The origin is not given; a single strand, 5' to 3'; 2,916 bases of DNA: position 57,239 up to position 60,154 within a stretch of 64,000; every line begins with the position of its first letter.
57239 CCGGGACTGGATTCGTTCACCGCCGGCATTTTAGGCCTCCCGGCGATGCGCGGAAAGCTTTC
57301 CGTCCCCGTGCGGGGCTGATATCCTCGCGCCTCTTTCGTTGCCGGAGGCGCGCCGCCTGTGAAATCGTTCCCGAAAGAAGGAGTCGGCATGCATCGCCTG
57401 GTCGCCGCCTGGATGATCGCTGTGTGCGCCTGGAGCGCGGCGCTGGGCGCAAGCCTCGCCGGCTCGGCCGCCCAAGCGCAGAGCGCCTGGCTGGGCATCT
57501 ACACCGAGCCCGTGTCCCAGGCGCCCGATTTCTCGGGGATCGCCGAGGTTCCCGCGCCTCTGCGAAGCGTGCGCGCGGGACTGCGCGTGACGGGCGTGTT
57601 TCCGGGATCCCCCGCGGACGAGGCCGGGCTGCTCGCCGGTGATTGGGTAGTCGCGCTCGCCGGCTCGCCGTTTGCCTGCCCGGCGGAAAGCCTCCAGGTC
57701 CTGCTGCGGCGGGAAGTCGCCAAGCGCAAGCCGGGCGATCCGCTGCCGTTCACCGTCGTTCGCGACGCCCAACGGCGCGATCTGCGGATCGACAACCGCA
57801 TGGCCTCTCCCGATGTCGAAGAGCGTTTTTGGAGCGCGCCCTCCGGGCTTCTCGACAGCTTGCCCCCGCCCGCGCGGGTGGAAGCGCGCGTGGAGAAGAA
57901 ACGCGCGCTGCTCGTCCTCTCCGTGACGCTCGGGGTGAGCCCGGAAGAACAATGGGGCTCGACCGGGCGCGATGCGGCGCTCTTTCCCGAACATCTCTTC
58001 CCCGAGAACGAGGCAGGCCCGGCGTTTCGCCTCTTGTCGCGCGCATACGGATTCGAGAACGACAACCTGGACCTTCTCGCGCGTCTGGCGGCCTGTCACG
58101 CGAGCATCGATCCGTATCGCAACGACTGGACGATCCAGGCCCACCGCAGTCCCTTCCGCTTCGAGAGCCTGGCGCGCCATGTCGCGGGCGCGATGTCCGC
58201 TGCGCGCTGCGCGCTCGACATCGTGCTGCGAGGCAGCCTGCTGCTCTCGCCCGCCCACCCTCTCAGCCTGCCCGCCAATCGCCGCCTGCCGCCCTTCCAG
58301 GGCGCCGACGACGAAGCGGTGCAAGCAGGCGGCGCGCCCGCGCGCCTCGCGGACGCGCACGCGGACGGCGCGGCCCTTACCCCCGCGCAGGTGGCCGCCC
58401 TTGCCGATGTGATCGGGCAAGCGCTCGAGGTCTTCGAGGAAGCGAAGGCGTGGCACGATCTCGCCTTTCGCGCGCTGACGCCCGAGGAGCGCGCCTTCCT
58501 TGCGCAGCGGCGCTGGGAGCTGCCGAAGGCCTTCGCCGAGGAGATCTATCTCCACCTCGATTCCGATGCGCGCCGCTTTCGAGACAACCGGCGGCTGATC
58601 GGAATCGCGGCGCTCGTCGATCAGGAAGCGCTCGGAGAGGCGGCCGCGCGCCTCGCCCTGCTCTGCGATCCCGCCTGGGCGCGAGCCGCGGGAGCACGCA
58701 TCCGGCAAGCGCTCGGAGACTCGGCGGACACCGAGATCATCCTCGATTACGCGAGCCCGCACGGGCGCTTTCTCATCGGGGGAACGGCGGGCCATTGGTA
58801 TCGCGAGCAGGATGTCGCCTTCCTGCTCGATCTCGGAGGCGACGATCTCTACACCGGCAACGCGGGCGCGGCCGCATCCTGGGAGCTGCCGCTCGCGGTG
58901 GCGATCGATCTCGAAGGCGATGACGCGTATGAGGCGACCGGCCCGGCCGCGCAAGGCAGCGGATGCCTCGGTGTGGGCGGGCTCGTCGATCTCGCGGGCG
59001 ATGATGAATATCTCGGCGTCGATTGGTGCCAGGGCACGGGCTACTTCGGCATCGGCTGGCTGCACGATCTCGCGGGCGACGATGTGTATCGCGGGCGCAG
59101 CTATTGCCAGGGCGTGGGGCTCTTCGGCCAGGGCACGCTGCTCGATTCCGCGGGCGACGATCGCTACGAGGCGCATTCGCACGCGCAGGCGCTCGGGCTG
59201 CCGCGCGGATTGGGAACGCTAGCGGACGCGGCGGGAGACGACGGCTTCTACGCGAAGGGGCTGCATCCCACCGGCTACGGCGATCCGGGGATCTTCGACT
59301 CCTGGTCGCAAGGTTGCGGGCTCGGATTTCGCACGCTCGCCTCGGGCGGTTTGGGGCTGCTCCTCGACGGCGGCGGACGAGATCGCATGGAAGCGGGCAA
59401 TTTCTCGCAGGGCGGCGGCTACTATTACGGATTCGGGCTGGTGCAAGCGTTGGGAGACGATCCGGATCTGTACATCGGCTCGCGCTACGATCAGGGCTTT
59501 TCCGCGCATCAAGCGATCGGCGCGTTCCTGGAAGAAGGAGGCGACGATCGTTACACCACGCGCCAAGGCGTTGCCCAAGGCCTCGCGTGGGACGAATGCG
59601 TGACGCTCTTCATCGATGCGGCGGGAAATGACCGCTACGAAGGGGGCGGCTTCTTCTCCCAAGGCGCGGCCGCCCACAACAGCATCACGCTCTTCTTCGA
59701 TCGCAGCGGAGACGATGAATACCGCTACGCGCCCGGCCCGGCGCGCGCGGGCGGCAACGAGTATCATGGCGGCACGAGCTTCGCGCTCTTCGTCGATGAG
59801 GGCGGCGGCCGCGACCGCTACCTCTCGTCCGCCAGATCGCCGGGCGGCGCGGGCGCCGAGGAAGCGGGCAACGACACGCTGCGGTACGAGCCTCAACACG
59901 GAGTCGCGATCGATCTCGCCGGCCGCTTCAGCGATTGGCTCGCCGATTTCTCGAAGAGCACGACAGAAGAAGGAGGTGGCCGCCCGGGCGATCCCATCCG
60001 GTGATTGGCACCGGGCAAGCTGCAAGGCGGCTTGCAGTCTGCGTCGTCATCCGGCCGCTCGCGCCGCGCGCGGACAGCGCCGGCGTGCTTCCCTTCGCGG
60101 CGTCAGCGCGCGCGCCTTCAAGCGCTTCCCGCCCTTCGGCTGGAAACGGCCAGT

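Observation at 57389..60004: Secreted PDZ-domain protein carrying about twelve tandem 'phi-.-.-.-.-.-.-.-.' repeats (possible calcium-binding beta-roll or beta-helix array)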

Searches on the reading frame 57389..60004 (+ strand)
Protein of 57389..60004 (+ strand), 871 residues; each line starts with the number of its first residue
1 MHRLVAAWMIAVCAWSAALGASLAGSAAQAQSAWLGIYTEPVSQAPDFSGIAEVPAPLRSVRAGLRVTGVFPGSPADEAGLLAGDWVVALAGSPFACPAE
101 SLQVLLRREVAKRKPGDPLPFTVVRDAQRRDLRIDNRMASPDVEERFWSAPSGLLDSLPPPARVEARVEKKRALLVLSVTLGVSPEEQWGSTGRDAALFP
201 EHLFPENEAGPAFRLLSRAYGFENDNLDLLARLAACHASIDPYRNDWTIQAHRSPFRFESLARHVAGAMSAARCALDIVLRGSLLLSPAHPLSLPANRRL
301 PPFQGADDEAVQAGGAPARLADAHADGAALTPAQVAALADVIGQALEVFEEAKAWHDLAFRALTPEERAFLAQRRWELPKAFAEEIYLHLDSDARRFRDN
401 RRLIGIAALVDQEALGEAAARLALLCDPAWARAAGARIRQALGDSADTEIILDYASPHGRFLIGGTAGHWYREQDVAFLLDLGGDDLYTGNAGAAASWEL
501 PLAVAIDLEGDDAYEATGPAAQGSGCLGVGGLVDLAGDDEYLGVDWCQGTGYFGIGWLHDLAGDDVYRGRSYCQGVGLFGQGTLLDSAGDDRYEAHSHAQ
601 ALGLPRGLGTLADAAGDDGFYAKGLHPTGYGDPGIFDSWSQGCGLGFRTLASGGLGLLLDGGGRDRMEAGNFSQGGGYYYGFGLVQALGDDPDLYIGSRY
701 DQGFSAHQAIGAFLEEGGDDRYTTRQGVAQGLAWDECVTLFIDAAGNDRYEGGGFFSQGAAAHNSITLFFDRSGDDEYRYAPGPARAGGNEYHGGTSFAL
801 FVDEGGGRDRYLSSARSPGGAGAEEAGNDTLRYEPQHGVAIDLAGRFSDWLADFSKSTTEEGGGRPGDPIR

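Call 3: search_protein_families(library=pfam, proteins=[window:57389-60004:+], max_evalue=1)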
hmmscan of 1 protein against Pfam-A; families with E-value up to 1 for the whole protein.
window:57389-60004:+ (871 aa): 5 families
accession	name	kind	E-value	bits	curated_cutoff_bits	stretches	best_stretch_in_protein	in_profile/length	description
PF13180.12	PDZ_2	-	2.7e-06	28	27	1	59-134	8-78/80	PDZ domain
PF17820.7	PDZ_6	-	6.4e-06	26.3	27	1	67-92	2-27/54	PDZ domain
PF19901.4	DUF6374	-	0.0055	16.7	25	1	319-353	20-54/59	Family of unknown function (DUF6374)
PF25370.1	HTH_74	-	0.036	14.5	25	1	436-448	23-35/41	HTH three-helical bundle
PF00595.29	PDZ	-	0.33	11.8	23.2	1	62-96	24-58/81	PDZ domain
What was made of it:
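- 57482..57793 (+): HtrA-type PDZ domain, residues about 32-135, including the conserved W34-L35-G36-I37 (phi-G-phi) carboxylate-binding-loop position. Pfam PDZ_2 E 2.7e-6 (call 3).
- On PDZ domain (HtrA type): Pfam PDZ_2 28.0 bits against a 27 cutoff (call 3).
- On HtrA/DegP serine proteases: No trypsin Pfam hit (call 3).
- On Two-partner-secretion or autotransporter adhesins: No Pfam hit (call 3).
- Checked: The PDZ domain is present: Pfam PDZ_2 at residues 59-134, E 2.7e-6, 28 bits against a 27-bit cutoff (call 3).
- There are no Pfam hits to Beta_helix, NosD, Pectate_lyase or glycosyl hydrolase families at E <= 1 (call 3). No TPS domain, autotransporter barrel or RTX Pfam hit was found (call 3).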

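Call 4: search_protein_families(library=ncbifam, proteins=[window:57389-60004:+], max_evalue=1)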
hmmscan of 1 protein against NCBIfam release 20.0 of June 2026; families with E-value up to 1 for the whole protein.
window:57389-60004:+ (871 aa): 11 families
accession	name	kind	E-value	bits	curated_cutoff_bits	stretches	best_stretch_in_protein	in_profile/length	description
TIGR02037.1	degP_htrA_DO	subfamily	1.6e-06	27.4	416.2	1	29-135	232-326/434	Do family serine endopeptidase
NF040960.1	MamE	equivalog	5.3e-05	22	800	1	28-134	439-533/659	magnetosome formation protease MamE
NF041521.1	HhoA_HhoB_HtrA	equivalog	0.00044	19.6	450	1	62-135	262-330/335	HhoA/HhoB/HtrA family serine endopeptidase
NF008147.1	PRK10898.1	equivalog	0.0014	17.9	408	1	63-133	279-344/352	outer membrane-stress sensor serine endopeptidase DegS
NF041199.1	trx7_PDZ_seleno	equivalog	0.0019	17.2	300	1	59-134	313-388/390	Trx7/PDZ domain-containing (seleno)protein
NF007526.1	PRK10139.1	equivalog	0.002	16.9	756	1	61-134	289-357/456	serine endoprotease DegQ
TIGR02038.1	protease_degS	equivalog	0.0033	16.6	422.95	1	63-133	278-343/351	outer membrane-stress sensor serine endopeptidase DegS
NF050055.1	SerProtHtrAMycob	equivalog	0.026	13.4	800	1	60-135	427-497/502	serine protease HtrA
NF047968.1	SerProtHtrA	equivalog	0.057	12.8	470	1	60-134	286-355/357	serine protease HtrA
NF047335.1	T3SS_XAC0095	domain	0.1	12.7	34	1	225-271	16-61/62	XAC0095 family protein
NF003068.0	PRK03991.1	equivalog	0.34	9.2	484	1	217-263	271-316/613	threonine--tRNA ligase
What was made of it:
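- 57794..58000 (+): Beta-hairpin extension and linker, residues about 136-204; strand 164-180 is modelled next to strand 118-134. No family match (calls 3, 4).
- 58001..58729 (+): All-alpha domain, residues about 205-447, with a disordered loop at 308-326; conserved across the family, including members without a PDZ (D-P-x-R-L ... P255 motifs). No Pfam or NCBIfam hit (calls 3, 4).
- On HtrA/DegP serine proteases: TIGR02037 scores 27.4 bits against a 416 cutoff (call 4).
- On Right-handed parallel beta-helix (pectin lyase-like fold): No such Pfam or NCBIfam hit at E <= 1 (calls 3, 4).
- Closest known: HtrA-family PDZ1 domains. Different: The NCBIfam HtrA models score 27 bits against cutoffs above 400 (call 4).
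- Tried and rejected: Pfam and NCBIfam scans of the whole protein at E <= 1 returned only the PDZ (calls 3, 4).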

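Call 6: find_homologous_proteins(query=window:57389-60004:+)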
Query window:57389-60004:+ (871 aa): 19 proteins with E <= 0.001 among 8000 candidates.
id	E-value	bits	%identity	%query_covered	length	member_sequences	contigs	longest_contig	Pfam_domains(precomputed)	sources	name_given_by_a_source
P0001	0.0e+0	1886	96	100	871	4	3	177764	PF17820.8,PF13180.13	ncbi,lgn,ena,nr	ncbi:MAG: PDZ domain-containing protein [Candidatus Eisenbacteria bacterium]|nr:PDZ domain-containin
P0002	0.0e+0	1143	63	95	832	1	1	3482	PF17820.8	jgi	-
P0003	0.0e+0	1086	60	95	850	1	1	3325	PF17820.8,PF13180.13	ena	-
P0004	0.0e+0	1077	60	97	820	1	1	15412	PF17820.8,PF13180.13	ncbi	ncbi:MAG: PDZ domain-containing protein [Candidatus Eisenbacteria bacterium]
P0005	0.0e+0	1069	62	94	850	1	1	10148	PF17820.8,PF13180.13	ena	-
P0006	5.4e-294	996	57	94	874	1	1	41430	-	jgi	jgi:hypothetical protein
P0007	5.0e-273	926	53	95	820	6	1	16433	PF17820.8,PF13180.13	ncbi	-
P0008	6.8e-240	817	47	96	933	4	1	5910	PF17820.8,PF13180.13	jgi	-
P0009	7.1e-120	420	37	95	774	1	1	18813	PF17820.8,PF00595.30,PF13180.13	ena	-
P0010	1.8e-106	375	35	100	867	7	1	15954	PF17820.8,PF13180.13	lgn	-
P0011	1.2e-103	366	47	52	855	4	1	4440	PF17820.8,PF00595.30,PF13180.13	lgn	-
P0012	1.1e-99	353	35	89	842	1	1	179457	PF17820.8,PF00595.30,PF13180.13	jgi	jgi:hypothetical protein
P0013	4.9e-99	351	30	93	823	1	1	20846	-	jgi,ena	-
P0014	5.5e-64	235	43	41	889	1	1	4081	PF12717.14,PF02985.29,PF03130.23,PF13646.13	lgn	-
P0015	3.5e-62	229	37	59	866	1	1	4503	PF13646.13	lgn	-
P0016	3.0e-53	199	31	61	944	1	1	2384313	PF00514.30,PF02985.29,PF03130.23,PF13513.13,PF13646.13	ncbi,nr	ncbi:MAG: HEAT repeat domain-containing protein [candidate division WOR-3 bacterium]|nr:MAG: HEAT re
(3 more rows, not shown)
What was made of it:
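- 57389..60004 (+): Complete coding sequence, 871 aa plus TGA stop. The 96%-identical 871-aa homolog P0001 comes from Candidatus Eisenbacteria (call 6).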

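Call 7: search_solved_structures(query=window:57389-60004:+, max_evalue=10, show_alignments=2)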
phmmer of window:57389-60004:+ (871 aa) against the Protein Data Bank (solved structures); distinct sequences matched with E-value up to 10: 47.
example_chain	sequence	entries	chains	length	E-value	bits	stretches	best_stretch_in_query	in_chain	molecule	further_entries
8kic_D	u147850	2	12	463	0.0033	18.6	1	60-133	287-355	peptidase Do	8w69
4a8a_A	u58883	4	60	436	0.0047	18.1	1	60-133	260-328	PERIPLASMIC PH-DEPENDENT SERINE ENDOPROTEASE DEGQ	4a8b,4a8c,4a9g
10br_A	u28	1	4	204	0.02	16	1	28-93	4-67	Periplasmic serine protease DO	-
5b6l_A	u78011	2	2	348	0.022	15.9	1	63-104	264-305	Putative serine protease HhoA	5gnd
9nzj_A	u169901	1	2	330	0.022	15.8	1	59-134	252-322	peptidase Do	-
5t69_A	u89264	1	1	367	0.025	15.7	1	63-103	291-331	Putative serine protease HhoA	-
5t63_A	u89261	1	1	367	0.025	15.6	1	63-103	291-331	Putative serine protease HhoA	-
6jjk_A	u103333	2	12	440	0.03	15.4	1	62-140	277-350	Periplasmic serine endoprotease DegP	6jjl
1ky9_A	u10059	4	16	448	0.031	15.4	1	62-140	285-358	PROTEASE DO | Periplasmic serine endoprotease DegP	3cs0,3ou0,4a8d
2zle_A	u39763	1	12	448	0.031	15.4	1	62-140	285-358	Protease do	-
3mh4_A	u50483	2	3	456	0.032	15.3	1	62-141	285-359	Protease do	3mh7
3otp_A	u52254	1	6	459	0.032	15.3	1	62-140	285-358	Protease do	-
3mh5_A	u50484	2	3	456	0.032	15.3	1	62-141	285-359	Protease do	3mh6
22kg_A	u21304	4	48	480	0.034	15.2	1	27-147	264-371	Probable periplasmic serine endoprotease DegP-like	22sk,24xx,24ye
6jjo_A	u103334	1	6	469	0.035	15.2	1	62-140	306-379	Periplasmic serine endoprotease DegP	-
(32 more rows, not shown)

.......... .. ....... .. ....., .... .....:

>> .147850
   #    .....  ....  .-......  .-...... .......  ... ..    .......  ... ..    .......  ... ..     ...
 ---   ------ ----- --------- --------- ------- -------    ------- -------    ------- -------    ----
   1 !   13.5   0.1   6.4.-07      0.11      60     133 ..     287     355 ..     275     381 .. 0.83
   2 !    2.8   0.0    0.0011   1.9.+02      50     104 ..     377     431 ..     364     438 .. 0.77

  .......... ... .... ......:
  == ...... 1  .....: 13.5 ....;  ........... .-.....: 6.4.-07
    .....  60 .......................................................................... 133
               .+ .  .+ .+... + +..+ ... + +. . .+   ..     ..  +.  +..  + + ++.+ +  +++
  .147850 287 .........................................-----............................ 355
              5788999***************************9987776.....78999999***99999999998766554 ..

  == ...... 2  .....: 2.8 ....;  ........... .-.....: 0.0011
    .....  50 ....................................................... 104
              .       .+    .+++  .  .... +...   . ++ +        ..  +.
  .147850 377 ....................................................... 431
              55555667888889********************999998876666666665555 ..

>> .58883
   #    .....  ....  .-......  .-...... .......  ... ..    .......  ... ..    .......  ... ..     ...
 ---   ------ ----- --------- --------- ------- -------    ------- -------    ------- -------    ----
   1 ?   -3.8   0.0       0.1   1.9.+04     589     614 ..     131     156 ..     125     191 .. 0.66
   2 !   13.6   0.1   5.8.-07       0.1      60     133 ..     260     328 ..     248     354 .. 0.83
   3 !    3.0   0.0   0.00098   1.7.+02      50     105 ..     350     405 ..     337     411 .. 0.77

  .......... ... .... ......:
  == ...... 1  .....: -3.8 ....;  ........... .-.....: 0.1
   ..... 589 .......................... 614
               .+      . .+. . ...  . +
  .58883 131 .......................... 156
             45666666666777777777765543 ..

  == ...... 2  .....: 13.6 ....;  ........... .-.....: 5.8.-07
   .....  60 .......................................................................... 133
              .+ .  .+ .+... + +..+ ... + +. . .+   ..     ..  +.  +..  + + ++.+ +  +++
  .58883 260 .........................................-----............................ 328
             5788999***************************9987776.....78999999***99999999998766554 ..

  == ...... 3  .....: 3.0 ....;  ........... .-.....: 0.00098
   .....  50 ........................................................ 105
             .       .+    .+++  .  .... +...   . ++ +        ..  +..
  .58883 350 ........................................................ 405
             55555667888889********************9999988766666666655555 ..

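Call 18: find_encoding_contigs(protein=P0012, flank=8000, max_places=3)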
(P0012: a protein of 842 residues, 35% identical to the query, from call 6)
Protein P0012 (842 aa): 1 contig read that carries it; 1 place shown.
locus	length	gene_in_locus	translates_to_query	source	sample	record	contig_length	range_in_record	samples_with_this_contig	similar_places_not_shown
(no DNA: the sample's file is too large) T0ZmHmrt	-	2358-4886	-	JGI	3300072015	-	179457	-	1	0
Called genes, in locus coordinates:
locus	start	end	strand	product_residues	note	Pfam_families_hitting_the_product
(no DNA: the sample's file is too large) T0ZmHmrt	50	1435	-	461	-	PF16697:Yop-YscD_cpl, PF00498:FHA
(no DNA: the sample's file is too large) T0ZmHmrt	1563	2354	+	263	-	PF07044:DUF1329 (faint), PF17131:TP_0789-like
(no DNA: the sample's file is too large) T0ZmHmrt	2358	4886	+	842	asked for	PF00595:PDZ (weak), PF13180:PDZ_2 (weak), PF17820:PDZ_6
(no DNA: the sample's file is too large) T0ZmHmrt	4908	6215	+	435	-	-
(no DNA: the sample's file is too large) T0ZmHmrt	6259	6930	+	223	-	PF04029:2-ph_phosp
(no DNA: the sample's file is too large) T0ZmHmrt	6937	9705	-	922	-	PF14537:Cytochrom_c3_2 (faint)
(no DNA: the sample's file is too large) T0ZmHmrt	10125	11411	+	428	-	-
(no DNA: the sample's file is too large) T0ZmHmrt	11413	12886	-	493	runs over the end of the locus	PF03486:HI0933_like, PF00890:FAD_binding_2 (faint), PF13454:NAD_binding_9 (weak), PF22780:HI0933_like_1st (weak)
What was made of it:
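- Tried and rejected: The link to the TP_0789/LolA-like gene seen upstream of P0012 (call 18) is rejected for the same reason.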

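Call 19: find_encoding_contigs(protein=P0016, flank=8000, max_places=3)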
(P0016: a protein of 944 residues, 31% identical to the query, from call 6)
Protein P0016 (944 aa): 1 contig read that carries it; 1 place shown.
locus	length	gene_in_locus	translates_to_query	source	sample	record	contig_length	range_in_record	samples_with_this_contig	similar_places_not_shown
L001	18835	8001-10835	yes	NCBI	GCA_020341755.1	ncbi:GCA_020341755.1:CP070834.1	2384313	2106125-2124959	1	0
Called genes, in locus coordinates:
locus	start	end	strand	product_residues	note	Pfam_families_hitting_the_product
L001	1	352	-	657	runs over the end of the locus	PF13623:SurA_N_2 (faint), PF13624:SurA_N_3 (faint), PF13616:Rotamase_3 (weak), PF13145:Rotamase_2, PF00639:Rotamase (weak), PF13145:Rotamase_2, PF13616:Rotamase_3 (weak)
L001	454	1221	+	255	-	PF00005:ABC_tran, PF13304:AAA_21 (weak)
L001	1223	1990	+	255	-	PF12679:ABC2_membrane_2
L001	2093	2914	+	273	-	-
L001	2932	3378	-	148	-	PF00672:HAMP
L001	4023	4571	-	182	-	PF07963:N_methyl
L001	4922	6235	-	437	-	PF00072:Response_reg, PF00158:Sigma54_activat, PF14532:Sigma54_activ_2, PF07728:AAA_5, PF25601:AAA_lid_14, PF02954:HTH_8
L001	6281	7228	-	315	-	-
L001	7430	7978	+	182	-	-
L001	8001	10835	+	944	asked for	PF13513:HEAT_EZ (faint), PF03130:HEAT_PBS (faint), PF13646:HEAT_2 (weak), PF00514:Arm (faint), PF02985:HEAT (faint), PF13646:HEAT_2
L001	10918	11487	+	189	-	PF02887:PK_C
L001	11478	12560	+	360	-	PF04015:DUF362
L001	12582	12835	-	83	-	PF13453:Zn_ribbon_TFIIB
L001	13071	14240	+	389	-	PF01916:DS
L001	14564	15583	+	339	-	PF16868:NMT1_3, PF09084:NMT1 (weak)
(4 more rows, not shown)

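Call 20: predict_structure(alignment_id=A1)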
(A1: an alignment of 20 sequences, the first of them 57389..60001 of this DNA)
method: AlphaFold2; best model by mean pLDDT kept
length: 871 residues; sequences in the alignment: 20
mean_pLDDT: 86.8   pTM: 0.83
mean pLDDT of the five models: 86.8, 85.9, 85.9, 84.6, 83.6
residues with pLDDT >= 90: 511; 70-90: 262; 50-70: 58; < 50: 40
segments of 3 or more residues with pLDDT < 50: 25-28, 308-326, 820-823, 861-871
pLDDT, mean of each block of 10 residues (from residue 1): 73 79 52 87 82 84 90 89 92 89 90 92 87 90 83 83 85 91 76 72 93 92 91 81 87 95 96 95 91 94 63 42 51 77 96 98 97 93 83 85 93 97 97 93 85 94 95 95 96 94 98 93 97 98 95 98 97 97 97 96 97 97 83 84 90 95 96 93 96 94 94 96 85 93 94 76 93 88 74 78 80 57 60 81 90 77 43 34
secondary structure, 60 per line:
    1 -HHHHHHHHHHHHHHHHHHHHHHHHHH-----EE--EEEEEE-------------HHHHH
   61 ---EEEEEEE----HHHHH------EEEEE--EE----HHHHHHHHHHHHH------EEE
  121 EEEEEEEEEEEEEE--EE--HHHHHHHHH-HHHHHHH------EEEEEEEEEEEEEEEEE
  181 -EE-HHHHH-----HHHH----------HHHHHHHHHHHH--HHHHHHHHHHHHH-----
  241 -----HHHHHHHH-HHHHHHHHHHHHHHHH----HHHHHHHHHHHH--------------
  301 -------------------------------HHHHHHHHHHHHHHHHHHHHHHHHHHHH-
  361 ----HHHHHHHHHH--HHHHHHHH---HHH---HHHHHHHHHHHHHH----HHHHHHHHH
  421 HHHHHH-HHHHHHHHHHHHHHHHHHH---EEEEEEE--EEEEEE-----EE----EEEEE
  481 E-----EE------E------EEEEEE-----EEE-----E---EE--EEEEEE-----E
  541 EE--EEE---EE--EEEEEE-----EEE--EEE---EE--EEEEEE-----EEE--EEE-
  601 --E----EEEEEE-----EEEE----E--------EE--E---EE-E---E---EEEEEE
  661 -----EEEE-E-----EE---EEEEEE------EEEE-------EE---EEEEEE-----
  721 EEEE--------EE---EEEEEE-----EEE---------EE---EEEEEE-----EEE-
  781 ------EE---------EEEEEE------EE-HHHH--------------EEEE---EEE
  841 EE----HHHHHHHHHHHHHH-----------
elements in order (helices of 4 or more, strands of 3 or more residues): H2-27 E37-42 H56-60 E64-70 H75-79 E86-90 H99-111 E118-134 H141-149 H151-157 E164-180 H185-189 H195-198 H209-220 H223-235 H246-253 H255-270 H275-286 H332-359 H365-374 H377-384 H394-407 H412-426 H428-446 E450-456 E459-464 E476-481 E502-507 E513-515 E529-534 E540-542 E545-547 E555-560 E566-568 E571-573 E581-586 E592-594 E597-599 E608-613 E619-622 E655-660 E666-669 E682-687 E694-697 E710-715 E721-724 E738-743 E749-751 E766-771 E777-779 E798-803 H813-816 E831-834 E838-842 H847-860
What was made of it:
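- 57389..57478 (+): Sec-type signal peptide, residues 1-30 (MHR, hydrophobic core, then A-Q-A|Q). AF2 models a single N-terminal helix at residues 2-27 (call 20).
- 58001..58729 (+): AF2 helices 209-446 (call 20).
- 58730..59923 (+): Right-handed parallel beta-helix domain, residues 448-845: an N-terminal cap, 12 coils and a C-terminal cap. AF2 pLDDT mostly above 90 with regular short strands (call 20).
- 59924..60001 (+): Short C-terminal helix (residues 847-860) and a disordered tail; too short to be a type I secretion signal. AF2 (call 20).
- On Right-handed parallel beta-helix (pectin lyase-like fold): AF2 shows three short strands per coil with pLDDT above 90 (call 20).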

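Call 32: find_encoding_contigs(protein=P0006, flank=8000, max_places=2)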
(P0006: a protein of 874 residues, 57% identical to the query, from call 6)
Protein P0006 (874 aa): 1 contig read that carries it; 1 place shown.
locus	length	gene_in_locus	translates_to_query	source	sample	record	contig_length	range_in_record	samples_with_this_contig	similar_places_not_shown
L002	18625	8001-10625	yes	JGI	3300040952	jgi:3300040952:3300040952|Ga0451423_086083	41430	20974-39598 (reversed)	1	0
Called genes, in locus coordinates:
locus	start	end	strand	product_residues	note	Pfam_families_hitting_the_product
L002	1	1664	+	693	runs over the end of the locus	PF00456:Transketolase_N, PF02779:Transket_pyr, PF02780:Transketolase_C, PF22613:Transketolase_C_1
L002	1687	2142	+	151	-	PF00583:Acetyltransf_1, PF13673:Acetyltransf_10, PF13508:Acetyltransf_7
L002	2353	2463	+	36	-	-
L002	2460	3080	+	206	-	-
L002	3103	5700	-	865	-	PF03104:DNA_pol_B_exo1, PF00136:DNA_pol_B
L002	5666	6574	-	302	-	PF01937:ARMT1-like_dom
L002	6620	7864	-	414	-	PF01435:Peptidase_M48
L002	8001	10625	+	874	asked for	-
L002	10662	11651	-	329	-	PF01926:MMR_HSR1, PF02421:FeoB_N, PF02824:TGS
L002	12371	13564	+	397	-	PF01841:Transglut_core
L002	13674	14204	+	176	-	PF20773:InhA-like_MAM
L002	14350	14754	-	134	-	PF05168:HEPN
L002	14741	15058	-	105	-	PF01909:NTP_transf_2, PF18765:Polbeta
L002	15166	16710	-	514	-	PF01103:Omp85 (weak)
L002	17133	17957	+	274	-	PF25583:WCX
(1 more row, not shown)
